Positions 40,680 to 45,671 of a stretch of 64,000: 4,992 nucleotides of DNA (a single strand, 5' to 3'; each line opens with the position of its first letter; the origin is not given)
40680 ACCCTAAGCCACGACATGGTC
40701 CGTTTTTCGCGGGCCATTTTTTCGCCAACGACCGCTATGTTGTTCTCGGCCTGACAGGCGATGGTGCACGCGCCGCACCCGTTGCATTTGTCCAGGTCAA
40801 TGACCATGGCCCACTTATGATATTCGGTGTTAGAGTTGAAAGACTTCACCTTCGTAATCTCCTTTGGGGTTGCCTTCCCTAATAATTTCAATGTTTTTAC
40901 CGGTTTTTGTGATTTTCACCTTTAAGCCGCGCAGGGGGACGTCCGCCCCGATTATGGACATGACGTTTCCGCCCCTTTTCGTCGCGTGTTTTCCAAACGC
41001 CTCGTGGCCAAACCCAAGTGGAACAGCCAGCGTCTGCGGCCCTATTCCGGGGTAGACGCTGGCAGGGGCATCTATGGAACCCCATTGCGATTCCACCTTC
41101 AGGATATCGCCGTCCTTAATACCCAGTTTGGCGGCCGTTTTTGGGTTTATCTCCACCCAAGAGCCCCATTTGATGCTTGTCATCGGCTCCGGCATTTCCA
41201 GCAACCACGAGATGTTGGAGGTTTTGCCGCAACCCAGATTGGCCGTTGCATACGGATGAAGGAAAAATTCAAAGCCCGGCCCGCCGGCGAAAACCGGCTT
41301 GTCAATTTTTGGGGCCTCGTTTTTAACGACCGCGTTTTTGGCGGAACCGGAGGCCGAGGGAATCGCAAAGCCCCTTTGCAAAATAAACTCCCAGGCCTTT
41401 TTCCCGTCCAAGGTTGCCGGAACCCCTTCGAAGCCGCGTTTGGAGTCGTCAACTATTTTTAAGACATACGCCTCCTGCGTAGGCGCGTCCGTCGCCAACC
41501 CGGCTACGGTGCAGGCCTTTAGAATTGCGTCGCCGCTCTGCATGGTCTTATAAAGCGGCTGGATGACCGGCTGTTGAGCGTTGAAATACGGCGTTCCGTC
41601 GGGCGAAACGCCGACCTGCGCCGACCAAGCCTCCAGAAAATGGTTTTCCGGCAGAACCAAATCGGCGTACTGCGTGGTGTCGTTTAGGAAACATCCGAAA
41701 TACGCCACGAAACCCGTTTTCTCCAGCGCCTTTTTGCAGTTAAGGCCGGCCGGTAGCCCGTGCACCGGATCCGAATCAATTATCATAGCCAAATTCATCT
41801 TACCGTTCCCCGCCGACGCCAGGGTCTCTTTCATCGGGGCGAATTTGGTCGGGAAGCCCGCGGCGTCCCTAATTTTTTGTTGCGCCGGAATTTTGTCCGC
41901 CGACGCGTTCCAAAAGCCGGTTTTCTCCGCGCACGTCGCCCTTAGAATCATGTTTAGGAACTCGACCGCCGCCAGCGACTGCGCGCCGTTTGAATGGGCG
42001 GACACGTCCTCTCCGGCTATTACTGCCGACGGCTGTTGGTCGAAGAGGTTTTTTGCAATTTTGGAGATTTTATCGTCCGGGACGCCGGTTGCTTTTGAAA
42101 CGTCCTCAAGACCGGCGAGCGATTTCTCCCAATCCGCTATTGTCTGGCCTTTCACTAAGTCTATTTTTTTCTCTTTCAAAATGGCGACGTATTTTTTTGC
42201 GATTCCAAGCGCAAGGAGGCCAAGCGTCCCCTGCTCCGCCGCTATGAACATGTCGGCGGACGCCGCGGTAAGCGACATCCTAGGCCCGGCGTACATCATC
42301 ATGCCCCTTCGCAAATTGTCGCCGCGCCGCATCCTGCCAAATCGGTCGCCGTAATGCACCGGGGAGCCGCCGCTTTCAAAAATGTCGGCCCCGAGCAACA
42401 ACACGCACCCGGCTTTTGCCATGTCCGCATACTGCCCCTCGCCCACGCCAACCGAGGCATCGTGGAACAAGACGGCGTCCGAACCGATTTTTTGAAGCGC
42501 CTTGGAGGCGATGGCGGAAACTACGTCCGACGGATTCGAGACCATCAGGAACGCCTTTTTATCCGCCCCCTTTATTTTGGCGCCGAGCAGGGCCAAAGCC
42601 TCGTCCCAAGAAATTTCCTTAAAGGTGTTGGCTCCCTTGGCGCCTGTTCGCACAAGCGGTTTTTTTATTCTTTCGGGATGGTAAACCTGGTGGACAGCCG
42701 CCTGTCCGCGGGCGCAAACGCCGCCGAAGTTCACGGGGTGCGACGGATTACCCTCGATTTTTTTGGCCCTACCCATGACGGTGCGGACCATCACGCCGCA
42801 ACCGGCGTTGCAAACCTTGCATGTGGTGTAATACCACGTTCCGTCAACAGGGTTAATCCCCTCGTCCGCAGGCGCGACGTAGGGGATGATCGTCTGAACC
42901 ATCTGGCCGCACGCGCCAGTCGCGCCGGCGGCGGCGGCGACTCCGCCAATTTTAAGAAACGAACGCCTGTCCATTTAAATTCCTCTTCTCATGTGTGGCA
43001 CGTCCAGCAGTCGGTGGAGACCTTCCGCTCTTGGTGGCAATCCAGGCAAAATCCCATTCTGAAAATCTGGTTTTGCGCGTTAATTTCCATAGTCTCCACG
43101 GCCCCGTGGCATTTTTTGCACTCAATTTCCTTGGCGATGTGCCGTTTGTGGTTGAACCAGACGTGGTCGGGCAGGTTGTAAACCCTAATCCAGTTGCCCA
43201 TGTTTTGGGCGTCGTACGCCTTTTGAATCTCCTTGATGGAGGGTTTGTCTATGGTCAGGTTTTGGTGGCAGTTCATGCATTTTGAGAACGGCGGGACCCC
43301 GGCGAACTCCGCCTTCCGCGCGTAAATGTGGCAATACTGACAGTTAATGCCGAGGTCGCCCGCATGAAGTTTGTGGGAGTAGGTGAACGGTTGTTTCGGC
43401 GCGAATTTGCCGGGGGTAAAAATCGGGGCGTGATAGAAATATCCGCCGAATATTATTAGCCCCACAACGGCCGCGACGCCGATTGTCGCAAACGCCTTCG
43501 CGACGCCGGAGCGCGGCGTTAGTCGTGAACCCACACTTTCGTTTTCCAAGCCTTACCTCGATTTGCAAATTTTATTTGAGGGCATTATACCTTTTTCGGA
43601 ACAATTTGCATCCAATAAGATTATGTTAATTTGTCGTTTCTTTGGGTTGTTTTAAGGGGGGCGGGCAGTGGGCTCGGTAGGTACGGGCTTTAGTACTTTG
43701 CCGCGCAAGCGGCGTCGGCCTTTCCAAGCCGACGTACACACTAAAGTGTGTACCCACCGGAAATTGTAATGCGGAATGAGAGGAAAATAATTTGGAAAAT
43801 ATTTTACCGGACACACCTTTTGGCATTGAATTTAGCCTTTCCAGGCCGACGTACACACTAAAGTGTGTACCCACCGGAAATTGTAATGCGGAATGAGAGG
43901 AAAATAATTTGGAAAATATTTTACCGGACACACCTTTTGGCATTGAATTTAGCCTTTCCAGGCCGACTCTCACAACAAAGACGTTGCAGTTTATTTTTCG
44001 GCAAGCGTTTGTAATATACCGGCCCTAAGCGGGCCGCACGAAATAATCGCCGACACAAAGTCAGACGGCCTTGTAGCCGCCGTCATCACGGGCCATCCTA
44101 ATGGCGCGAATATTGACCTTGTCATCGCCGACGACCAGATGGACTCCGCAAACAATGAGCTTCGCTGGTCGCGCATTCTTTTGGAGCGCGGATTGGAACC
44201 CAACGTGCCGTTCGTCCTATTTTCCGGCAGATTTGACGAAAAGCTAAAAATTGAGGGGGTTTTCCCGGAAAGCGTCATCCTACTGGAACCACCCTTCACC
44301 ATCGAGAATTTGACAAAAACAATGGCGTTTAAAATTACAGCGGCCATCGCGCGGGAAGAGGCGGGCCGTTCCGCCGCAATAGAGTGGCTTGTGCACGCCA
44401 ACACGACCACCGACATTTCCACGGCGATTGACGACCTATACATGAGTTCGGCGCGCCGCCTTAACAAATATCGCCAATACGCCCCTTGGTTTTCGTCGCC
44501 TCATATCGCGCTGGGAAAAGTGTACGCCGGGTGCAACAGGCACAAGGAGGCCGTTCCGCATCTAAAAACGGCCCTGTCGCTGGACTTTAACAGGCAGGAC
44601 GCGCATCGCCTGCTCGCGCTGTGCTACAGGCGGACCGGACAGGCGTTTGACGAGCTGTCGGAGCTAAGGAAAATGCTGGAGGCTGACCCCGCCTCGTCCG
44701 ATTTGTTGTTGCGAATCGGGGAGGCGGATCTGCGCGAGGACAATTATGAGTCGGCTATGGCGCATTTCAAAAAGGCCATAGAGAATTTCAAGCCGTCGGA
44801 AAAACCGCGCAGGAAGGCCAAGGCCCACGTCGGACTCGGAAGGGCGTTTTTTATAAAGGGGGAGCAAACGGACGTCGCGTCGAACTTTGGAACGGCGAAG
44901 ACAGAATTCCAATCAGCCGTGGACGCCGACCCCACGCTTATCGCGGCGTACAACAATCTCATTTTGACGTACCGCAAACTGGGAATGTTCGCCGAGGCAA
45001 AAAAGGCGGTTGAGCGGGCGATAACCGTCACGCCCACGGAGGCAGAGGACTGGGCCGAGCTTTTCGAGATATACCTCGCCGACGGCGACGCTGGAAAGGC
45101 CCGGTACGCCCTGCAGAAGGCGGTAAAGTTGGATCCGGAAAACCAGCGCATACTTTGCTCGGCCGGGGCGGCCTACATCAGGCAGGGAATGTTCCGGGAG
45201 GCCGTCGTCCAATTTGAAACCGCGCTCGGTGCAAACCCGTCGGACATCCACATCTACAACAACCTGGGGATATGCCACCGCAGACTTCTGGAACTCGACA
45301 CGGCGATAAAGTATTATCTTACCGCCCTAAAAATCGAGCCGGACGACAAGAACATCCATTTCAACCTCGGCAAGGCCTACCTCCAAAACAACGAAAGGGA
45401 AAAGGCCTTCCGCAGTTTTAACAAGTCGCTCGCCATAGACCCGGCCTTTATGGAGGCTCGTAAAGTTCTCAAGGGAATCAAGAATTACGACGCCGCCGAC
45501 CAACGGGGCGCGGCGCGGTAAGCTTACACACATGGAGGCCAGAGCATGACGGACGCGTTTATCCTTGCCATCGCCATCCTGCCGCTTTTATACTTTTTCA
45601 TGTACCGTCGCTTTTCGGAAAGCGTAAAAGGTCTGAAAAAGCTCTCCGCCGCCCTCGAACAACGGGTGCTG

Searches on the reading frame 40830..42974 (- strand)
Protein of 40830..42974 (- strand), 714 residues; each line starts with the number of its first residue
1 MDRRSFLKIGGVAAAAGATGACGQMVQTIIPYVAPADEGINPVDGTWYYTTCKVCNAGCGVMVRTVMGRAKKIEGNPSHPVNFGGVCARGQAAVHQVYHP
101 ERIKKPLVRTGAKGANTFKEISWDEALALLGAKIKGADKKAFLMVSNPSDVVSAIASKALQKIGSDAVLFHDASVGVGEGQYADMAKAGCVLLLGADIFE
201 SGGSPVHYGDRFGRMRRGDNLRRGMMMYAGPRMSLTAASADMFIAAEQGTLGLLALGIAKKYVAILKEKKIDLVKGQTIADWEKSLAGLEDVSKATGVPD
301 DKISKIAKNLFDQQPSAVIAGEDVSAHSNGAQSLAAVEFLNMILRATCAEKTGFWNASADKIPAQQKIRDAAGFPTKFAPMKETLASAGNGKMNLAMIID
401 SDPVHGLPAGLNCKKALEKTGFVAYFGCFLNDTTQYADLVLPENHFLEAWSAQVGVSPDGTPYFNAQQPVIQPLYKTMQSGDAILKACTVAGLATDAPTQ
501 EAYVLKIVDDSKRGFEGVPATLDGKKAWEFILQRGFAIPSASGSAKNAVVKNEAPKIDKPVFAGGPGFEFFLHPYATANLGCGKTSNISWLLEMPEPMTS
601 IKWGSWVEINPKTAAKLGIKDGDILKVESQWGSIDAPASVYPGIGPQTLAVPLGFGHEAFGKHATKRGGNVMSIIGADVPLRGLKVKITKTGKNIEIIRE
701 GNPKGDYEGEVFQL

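Call 12: search_protein_families(library=pfam, proteins=[window:40830-42974:-])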
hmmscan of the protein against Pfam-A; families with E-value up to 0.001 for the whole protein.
window:40830-42974:- (714 aa): 4 families
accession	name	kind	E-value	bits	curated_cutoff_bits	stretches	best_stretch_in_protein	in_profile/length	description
PF00384.28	Molybdopterin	-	2.1e-25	90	24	1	102-449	1-316/353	Molybdopterin oxidoreductase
PF04879.21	Molybdop_Fe4S4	-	1.8e-15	57.1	22.7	1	47-99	3-55/55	Molybdopterin oxidoreductase Fe4S4 domain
PF01568.27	Molydop_binding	-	6.2e-14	52.4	26.8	1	605-671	30-89/110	Molydopterin dinucleotide binding domain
PF10518.14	TAT_signal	-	9.7e-06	25.7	22.7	1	1-20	2-21/21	TAT (twin-arginine translocation) pathway signal sequence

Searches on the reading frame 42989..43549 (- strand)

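Call 12: search_protein_families(library=pfam, proteins=[window:42989-43549:-])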
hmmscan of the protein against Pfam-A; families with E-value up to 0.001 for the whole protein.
window:42989-43549:- (186 aa): 3 families
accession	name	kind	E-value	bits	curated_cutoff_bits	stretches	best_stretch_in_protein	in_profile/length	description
PF14522.11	Cytochrome_C7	-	1.5e-10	41.2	24.8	1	130-186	1-67/67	Cytochrome c7 and related cytochrome c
PF02085.21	Cytochrom_CIII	-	1.2e-08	35.7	22.9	1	51-115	17-72/101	Class III cytochrome C family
PF14537.11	Cytochrom_c3_2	-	1e-06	29.5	25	1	65-148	4-64/79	Cytochrome c3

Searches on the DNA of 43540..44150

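Call 14: search_rna_families(source=window, start=43540, end=44150, threshold=evalue, max_evalue=10)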
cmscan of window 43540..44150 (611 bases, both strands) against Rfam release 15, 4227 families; matches with E-value up to 10: 3.
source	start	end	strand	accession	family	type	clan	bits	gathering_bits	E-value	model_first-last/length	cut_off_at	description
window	43563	43631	+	RF00240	RNA-OUT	Gene; antisense;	-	16.4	41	3.6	1-70/70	no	RNA-OUT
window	43540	43619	-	RF00028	Intron_gpI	Intron;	-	11.6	50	3.1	1-80/253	3'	Group I catalytic intron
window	43925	43975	-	RF02909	rli117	Gene; sRNA;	-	10.2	87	6.8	1-272/272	no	Listeria sRNA rli117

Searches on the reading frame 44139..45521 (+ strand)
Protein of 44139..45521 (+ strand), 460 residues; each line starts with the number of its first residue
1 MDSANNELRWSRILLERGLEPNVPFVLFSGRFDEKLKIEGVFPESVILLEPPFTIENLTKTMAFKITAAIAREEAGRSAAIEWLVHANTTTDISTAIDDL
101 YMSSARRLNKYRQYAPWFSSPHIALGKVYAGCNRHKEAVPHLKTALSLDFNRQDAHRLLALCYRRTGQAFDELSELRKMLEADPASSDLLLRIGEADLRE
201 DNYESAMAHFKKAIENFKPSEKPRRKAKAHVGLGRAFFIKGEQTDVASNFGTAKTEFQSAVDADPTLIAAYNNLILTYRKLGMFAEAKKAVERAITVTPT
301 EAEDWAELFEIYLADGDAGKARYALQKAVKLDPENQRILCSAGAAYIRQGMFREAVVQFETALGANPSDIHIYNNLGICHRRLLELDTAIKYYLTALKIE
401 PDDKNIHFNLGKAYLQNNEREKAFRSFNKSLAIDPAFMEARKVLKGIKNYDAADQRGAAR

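Call 12: search_protein_families(library=pfam, proteins=[window:44139-45521:+])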
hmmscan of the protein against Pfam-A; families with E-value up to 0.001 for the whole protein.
window:44139-45521:+ (460 aa): 29 families (the best 25 are shown)
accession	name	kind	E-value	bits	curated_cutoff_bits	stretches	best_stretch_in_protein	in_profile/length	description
PF07719.23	TPR_2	-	5.4e-38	126.4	27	2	406-436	3-33/34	Tetratricopeptide repeat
PF00515.34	TPR_1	-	5e-37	124.7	27.8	3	372-403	3-34/34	Tetratricopeptide repeat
PF13181.12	TPR_8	-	3.5e-32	108.2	25.7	0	406-436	3-33/34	Tetratricopeptide repeat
PF13414.12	TPR_11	-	1.1e-28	99.1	26.8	2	385-417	9-41/42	TPR repeat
PF14559.12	TPR_19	-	1.4e-27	96.2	25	2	313-372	2-61/68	Tetratricopeptide repeat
PF13428.12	TPR_14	-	2.6e-25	86.8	23.5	0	303-340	2-39/44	Tetratricopeptide repeat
PF13424.12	TPR_12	-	5e-25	87.9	30.1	1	371-435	4-76/77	Tetratricopeptide repeat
PF13432.12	TPR_16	-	3e-24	85.5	32.7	2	343-403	4-64/65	Tetratricopeptide repeat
PF13431.12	TPR_17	-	4.3e-24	83.2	24.4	1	392-419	1-28/34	Tetratricopeptide repeat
PF23914.1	TPR_CcmH_CycH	-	1.9e-17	64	42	1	296-403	44-154/158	Cytochrome c-type biogenesis protein H TPR domain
PF13174.12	TPR_6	-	5.7e-12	45.9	26.3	0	188-217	1-30/33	Tetratricopeptide repeat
PF13176.12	TPR_7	-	6.4e-11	41.9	27.9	0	123-154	3-34/36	Tetratricopeptide repeat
PF14561.12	TPR_20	-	1e-09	39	25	0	395-442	13-62/90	Tetratricopeptide repeat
PF13371.12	TPR_9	-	7.3e-09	36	35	0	308-370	1-63/73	Tetratricopeptide repeat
PF12895.13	ANAPC3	-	1.8e-08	35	27.2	0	283-359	4-79/82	Anaphase-promoting complex, cyclosome, subunit 3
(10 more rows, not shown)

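Call 18: find_homologous_proteins(query=window:44139-45521:+)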
Query window:44139-45521:+ (460 aa): 287 proteins with E <= 0.001 among 8000 candidates; the best 120 are listed.
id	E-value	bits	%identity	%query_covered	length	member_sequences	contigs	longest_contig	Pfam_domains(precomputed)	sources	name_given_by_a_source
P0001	0.0e+0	1030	100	100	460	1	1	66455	PF03704.24,PF13431.13,PF23914.2,PF13414.13,PF21545.4,PF13176.13,PF13428.13,PF25064.2,PF13374.13,PF14559.13,PF24575.2,PF13371.13,PF00515.35,PF12895.14,PF13424.13,PF21033.5,PF13432.13,PF13181.13,PF14561.13,PF07719.24,PF13174.13,PF20308.5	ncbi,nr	ncbi:MAG: tetratricopeptide repeat protein [Nitrospinae bacterium]|nr:tetratricopeptide repeat prote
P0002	2.6e-219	747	73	96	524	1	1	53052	PF25063.1,PF03704.24,PF13431.13,PF23914.2,PF13414.13,PF21545.4,PF13176.13,PF13428.13,PF13374.13,PF14559.13,PF13371.13,PF00515.35,PF12895.14,PF13424.13,PF21033.5,PF13432.13,PF13181.13,PF14561.13,PF07719.24,PF13174.13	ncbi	-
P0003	5.1e-219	746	70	100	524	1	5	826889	PF25063.1,PF03704.24,PF13431.13,PF23914.2,PF13414.13,PF21545.4,PF13176.13,PF13428.13,PF13374.13,PF14559.13,PF13371.13,PF00515.35,PF12895.14,PF13424.13,PF21033.5,PF13432.13,PF13181.13,PF14561.13,PF07719.24,PF13174.13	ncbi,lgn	-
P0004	1.7e-218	744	71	100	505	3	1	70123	PF03704.24,PF13414.13,PF21545.4,PF12569.15,PF13374.13,PF24575.2,PF25068.3,PF00515.35,PF13424.13,PF14561.13,PF07719.24,PF13174.13,PF20308.5,PF25063.1,PF13431.13,PF23914.2,PF25058.2,PF13176.13,PF13428.13,PF14559.13,PF13371.13,PF12895.14,PF21033.5,PF13432.13,PF13181.13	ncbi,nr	ncbi:MAG: tetratricopeptide repeat protein [Nitrospinae bacterium]|nr:tetratricopeptide repeat prote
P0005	1.1e-217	741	70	100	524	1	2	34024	PF03704.24,PF13414.13,PF21545.4,PF12569.15,PF24575.2,PF00515.35,PF13424.13,PF14561.13,PF07719.24,PF13174.13,PF25063.1,PF13431.13,PF23914.2,PF13176.13,PF13428.13,PF25064.2,PF14559.13,PF13371.13,PF17874.8,PF12895.14,PF21033.5,PF13432.13,PF09295.17,PF13181.13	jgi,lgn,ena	jgi:tetratricopeptide (TPR) repeat protein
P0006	4.3e-215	733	72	96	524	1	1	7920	PF25063.1,PF03704.24,PF13431.13,PF23914.2,PF13414.13,PF21545.4,PF13176.13,PF13428.13,PF13374.13,PF14559.13,PF24575.2,PF25068.3,PF13371.13,PF00515.35,PF12895.14,PF13424.13,PF21033.5,PF13432.13,PF13181.13,PF14561.13,PF07719.24,PF13174.13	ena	-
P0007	4.6e-215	733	70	99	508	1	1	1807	PF25063.1,PF03704.24,PF13431.13,PF23914.2,PF13414.13,PF13176.13,PF13428.13,PF14559.13,PF24575.2,PF13371.13,PF00515.35,PF12895.14,PF13424.13,PF21033.5,PF13432.13,PF13181.13,PF14561.13,PF07719.24,PF13174.13,PF20308.5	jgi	jgi:tetratricopeptide (TPR) repeat protein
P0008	1.7e-202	691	67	100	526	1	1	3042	PF25063.1,PF03704.24,PF13431.13,PF23914.2,PF13414.13,PF21545.4,PF13176.13,PF13428.13,PF13374.13,PF14559.13,PF24575.2,PF13371.13,PF00515.35,PF12895.14,PF13424.13,PF21033.5,PF13432.13,PF13181.13,PF14561.13,PF07719.24,PF13174.13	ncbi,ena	-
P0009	1.4e-115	405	44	96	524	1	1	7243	PF03704.24,PF13414.13,PF01535.27,PF12569.15,PF13374.13,PF24575.2,PF00515.35,PF13424.13,PF07719.24,PF13174.13,PF20308.5,PF25063.1,PF13431.13,PF23914.2,PF13176.13,PF13428.13,PF25064.2,PF14559.13,PF13371.13,PF17874.8,PF12895.14,PF21033.5,PF13432.13,PF13181.13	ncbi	-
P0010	1.8e-109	385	43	96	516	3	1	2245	PF25063.1,PF13431.13,PF23914.2,PF13414.13,PF25058.2,PF13176.13,PF13428.13,PF00072.31,PF25064.2,PF13374.13,PF14559.13,PF13371.13,PF17874.8,PF00515.35,PF12895.14,PF13424.13,PF21033.5,PF13432.13,PF13181.13,PF07719.24,PF13174.13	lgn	-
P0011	2.5e-100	355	43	90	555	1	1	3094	PF25063.1,PF13431.13,PF23914.2,PF13414.13,PF23300.4,PF13176.13,PF13428.13,PF13374.13,PF14559.13,PF24575.2,PF25068.3,PF13371.13,PF00515.35,PF12895.14,PF13424.13,PF21033.5,PF13432.13,PF13181.13,PF07719.24,PF13174.13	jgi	-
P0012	2.7e-34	137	24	62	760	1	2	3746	PF10602.16,PF03704.24,PF09976.16,PF25060.1,PF13414.13,PF12569.15,PF23241.2,PF07721.21,PF24575.2,PF00515.35,PF13424.13,PF13429.13,PF14561.13,PF07719.24,PF13174.13,PF25063.1,PF13431.13,PF23914.2,PF25062.2,PF25058.2,PF23300.4,PF13176.13,PF24885.2,PF13428.13,PF25064.2,PF14559.13,PF13371.13,PF17874.8,PF1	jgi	jgi:tetratricopeptide (TPR) repeat protein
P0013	2.2e-33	134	23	62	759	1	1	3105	PF10602.16,PF03704.24,PF09976.16,PF13414.13,PF16918.12,PF12569.15,PF09613.17,PF23241.2,PF13374.13,PF07721.21,PF24575.2,PF00515.35,PF13424.13,PF13429.13,PF14561.13,PF07719.24,PF13174.13,PF25063.1,PF13431.13,PF23914.2,PF25062.2,PF25058.2,PF13176.13,PF13428.13,PF25064.2,PF14559.13,PF13371.13,PF12895.14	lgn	-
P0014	1.4e-29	122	25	70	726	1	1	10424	PF09976.16,PF25060.1,PF13414.13,PF12569.15,PF13374.13,PF24575.2,PF00515.35,PF13424.13,PF13429.13,PF14561.13,PF07719.24,PF13174.13,PF25063.1,PF13431.13,PF23914.2,PF25062.2,PF25058.2,PF23300.4,PF13176.13,PF13428.13,PF25064.2,PF14559.13,PF13371.13,PF12895.14,PF21033.5,PF13432.13,PF13181.13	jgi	jgi:putative PEP-CTERM system TPR-repeat lipoprotein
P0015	1.5e-25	108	25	63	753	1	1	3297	PF03704.24,PF09976.16,PF13414.13,PF16918.12,PF09613.17,PF23241.2,PF24575.2,PF00515.35,PF13424.13,PF13429.13,PF14561.13,PF07719.24,PF13174.13,PF20308.5,PF25063.1,PF13431.13,PF23914.2,PF25062.2,PF25058.2,PF13176.13,PF13428.13,PF25064.2,PF14559.13,PF13371.13,PF17874.8,PF12895.14,PF21033.5,PF13432.13,PF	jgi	-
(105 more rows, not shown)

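Call 20: find_encoding_contigs(protein=P0003, flank=10000, max_places=4)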
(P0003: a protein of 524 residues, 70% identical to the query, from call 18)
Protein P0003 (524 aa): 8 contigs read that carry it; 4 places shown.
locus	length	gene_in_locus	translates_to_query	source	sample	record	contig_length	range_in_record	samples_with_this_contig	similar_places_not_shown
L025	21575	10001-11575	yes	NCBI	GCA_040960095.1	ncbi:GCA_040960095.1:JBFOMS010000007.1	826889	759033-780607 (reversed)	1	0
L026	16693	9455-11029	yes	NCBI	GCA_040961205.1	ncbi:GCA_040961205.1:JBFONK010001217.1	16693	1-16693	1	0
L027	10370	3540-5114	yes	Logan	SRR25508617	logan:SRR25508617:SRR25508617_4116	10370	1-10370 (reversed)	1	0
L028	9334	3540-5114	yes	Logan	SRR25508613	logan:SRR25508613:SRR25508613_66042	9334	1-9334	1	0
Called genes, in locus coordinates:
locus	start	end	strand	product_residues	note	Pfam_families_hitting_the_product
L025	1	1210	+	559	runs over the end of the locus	PF12729:4HB_MCP_1 (weak), PF00015:MCPsignal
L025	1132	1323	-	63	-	-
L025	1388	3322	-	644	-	PF05787:PhoX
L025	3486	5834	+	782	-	PF01751:Toprim, PF01131:Topoisom_bac, PF01396:Zn_ribbon_Top1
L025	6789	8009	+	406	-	PF03453:MoeA_N, PF00994:MoCF_biosynth, PF03454:MoeA_C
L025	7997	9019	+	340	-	PF03205:MobB, PF12804:NTP_transf_3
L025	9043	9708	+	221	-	PF05724:TPMT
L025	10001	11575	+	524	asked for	PF13432:TPR_16 (weak), PF13181:TPR_8 (weak), PF23914:TPR_CcmH_CycH (weak), PF14559:TPR_19 (weak), PF13432:TPR_16, PF13414:TPR_11, PF00515:TPR_1, PF07719:TPR_2, +17 more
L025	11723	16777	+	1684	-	PF13426:PAS_9, PF00989:PAS, PF08447:PAS_3, PF08448:PAS_4, PF13426:PAS_9, PF00989:PAS, PF08448:PAS_4, PF13426:PAS_9, +19 more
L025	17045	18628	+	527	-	PF25487:ETR1_N, PF00989:PAS (faint), PF08448:PAS_4, PF00512:HisKA, PF02518:HATPase_c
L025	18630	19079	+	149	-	PF00072:Response_reg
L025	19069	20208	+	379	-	PF00072:Response_reg, PF00512:HisKA, PF02518:HATPase_c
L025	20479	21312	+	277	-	-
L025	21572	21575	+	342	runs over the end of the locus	PF01207:Dus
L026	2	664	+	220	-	?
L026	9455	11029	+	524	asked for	PF13432:TPR_16 (weak), PF13181:TPR_8 (weak), PF23914:TPR_CcmH_CycH (weak), PF14559:TPR_19 (weak), PF13432:TPR_16, PF13414:TPR_11, PF00515:TPR_1, PF07719:TPR_2, +17 more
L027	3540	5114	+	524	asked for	PF13432:TPR_16 (weak), PF13181:TPR_8 (weak), PF23914:TPR_CcmH_CycH (weak), PF14559:TPR_19 (weak), PF13432:TPR_16, PF13414:TPR_11, PF00515:TPR_1, PF07719:TPR_2, +17 more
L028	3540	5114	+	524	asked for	PF13432:TPR_16 (weak), PF13181:TPR_8 (weak), PF23914:TPR_CcmH_CycH (weak), PF14559:TPR_19 (weak), PF13432:TPR_16, PF13414:TPR_11, PF00515:TPR_1, PF07719:TPR_2, +17 more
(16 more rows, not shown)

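Call 21: find_encoding_contigs(protein=P0004, flank=10000, max_places=3)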
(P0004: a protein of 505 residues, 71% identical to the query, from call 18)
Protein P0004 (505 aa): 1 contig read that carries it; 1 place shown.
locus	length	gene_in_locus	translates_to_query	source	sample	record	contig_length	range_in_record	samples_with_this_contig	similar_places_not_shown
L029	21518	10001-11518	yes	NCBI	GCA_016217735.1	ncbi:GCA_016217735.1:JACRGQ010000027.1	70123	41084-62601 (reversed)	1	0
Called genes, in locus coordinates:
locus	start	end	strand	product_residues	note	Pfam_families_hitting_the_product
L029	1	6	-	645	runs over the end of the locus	PF05787:PhoX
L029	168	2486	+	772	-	PF01751:Toprim, PF01131:Topoisom_bac, PF01396:Zn_ribbon_Top1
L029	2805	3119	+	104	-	-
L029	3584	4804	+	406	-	PF03453:MoeA_N, PF00994:MoCF_biosynth, PF03454:MoeA_C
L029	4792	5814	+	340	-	PF03205:MobB, PF12804:NTP_transf_3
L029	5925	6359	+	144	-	PF01957:NfeD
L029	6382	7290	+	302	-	PF01145:Band_7, PF16200:Band_7_C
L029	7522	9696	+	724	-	PF00989:PAS, PF08447:PAS_3, PF08448:PAS_4, PF13426:PAS_9, PF00989:PAS, PF08448:PAS_4, PF13426:PAS_9, PF00512:HisKA, +2 more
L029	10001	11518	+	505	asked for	PF25063:ARM_TT21_C (weak), PF23914:TPR_CcmH_CycH, PF13414:TPR_11 (weak), PF14559:TPR_19, PF13432:TPR_16, PF00515:TPR_1 (weak), PF13414:TPR_11, PF07719:TPR_2, +21 more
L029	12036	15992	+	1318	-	PF00989:PAS, PF08447:PAS_3, PF08448:PAS_4, PF13426:PAS_9, PF00989:PAS, PF13426:PAS_9, PF00989:PAS, PF13426:PAS_9, +18 more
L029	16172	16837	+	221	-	PF05724:TPMT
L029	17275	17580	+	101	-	PF01909:NTP_transf_2, PF18765:Polbeta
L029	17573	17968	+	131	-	PF05168:HEPN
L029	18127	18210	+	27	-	-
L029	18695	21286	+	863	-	PF01555:N6_N4_Mtase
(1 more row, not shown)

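Call 22: find_encoding_contigs(protein=P0002, flank=10000, max_places=3)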
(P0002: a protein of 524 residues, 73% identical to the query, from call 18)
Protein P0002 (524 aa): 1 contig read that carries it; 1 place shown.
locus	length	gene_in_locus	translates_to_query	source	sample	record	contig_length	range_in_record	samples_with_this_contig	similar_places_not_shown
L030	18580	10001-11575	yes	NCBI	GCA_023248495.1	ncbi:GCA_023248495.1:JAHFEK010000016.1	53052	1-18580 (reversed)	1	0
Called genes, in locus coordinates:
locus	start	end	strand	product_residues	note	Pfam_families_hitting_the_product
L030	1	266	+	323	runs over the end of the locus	PF13487:HD_5, PF01966:HD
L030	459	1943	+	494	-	PF13426:PAS_9, PF00512:HisKA, PF02518:HATPase_c, PF13581:HATPase_c_2 (weak)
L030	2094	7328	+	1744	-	PF05231:MASE1, PF03924:CHASE, PF08447:PAS_3, PF08448:PAS_4, PF13426:PAS_9, PF10114:PocR, PF08448:PAS_4, PF00989:PAS, +12 more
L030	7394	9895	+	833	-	PF00989:PAS (faint), PF08447:PAS_3, PF08448:PAS_4, PF00512:HisKA (weak), PF02518:HATPase_c, PF00072:Response_reg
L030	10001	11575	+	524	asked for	PF25063:ARM_TT21_C (weak), PF23914:TPR_CcmH_CycH, PF14559:TPR_19, PF13432:TPR_16, PF00515:TPR_1 (weak), PF13414:TPR_11, PF14559:TPR_19 (weak), PF21033:RMD1-3 (weak), +14 more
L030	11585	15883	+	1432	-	PF00989:PAS, PF08447:PAS_3, PF08448:PAS_4, PF13426:PAS_9, PF13426:PAS_9, PF00989:PAS, PF08448:PAS_4, PF13426:PAS_9, +16 more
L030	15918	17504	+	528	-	PF01590:GAF, PF13185:GAF_2 (weak), PF00989:PAS, PF13426:PAS_9, PF08447:PAS_3 (faint), PF00512:HisKA, PF02518:HATPase_c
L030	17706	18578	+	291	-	?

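Call 49: find_encoding_contigs(protein=P0001, flank=1000, max_places=3)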
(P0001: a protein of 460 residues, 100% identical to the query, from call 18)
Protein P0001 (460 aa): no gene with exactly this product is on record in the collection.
